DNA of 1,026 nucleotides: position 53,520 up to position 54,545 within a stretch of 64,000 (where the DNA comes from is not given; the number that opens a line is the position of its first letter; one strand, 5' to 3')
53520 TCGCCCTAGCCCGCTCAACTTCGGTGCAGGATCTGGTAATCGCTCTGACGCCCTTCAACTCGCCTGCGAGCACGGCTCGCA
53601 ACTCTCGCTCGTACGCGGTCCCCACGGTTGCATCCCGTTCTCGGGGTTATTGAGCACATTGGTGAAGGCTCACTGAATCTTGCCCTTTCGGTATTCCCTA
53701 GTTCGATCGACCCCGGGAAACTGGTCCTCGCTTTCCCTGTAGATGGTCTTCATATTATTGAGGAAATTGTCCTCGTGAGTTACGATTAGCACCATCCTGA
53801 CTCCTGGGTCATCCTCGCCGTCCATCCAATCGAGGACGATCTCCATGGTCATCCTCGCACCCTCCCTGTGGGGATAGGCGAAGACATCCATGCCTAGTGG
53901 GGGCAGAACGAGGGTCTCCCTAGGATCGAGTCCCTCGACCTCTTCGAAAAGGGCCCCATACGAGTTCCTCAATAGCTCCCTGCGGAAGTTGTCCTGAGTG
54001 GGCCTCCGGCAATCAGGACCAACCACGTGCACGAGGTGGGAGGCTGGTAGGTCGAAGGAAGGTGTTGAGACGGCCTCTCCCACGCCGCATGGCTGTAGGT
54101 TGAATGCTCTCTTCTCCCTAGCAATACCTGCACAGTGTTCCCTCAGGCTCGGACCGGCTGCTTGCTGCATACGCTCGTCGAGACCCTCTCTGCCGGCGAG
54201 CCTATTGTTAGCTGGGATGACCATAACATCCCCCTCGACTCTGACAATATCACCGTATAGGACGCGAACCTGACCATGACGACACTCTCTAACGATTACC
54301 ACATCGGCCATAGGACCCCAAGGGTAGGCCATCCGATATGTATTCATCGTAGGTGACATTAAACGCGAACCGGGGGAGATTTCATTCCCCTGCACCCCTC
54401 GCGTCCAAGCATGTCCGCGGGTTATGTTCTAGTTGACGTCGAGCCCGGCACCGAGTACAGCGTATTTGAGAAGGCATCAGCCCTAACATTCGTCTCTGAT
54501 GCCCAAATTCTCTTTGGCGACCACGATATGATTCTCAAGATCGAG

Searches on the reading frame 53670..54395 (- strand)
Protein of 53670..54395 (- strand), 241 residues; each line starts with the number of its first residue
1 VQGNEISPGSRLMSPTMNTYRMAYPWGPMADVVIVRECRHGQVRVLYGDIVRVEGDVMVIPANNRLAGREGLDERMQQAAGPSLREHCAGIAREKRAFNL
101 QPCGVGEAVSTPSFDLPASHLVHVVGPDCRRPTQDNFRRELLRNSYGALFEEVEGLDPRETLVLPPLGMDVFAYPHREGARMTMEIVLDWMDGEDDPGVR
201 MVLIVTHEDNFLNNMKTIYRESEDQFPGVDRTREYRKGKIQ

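Call 49: search_protein_families(library=pfam, proteins=[window:53670-54395:-], max_evalue=0.00001)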
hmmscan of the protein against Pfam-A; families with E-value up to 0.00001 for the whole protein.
window:53670-54395:- (241 aa): 1 family
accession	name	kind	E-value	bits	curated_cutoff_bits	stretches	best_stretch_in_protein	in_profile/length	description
PF01661.27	Macro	-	2.4e-18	66.6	22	1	61-182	3-117/118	Macro domain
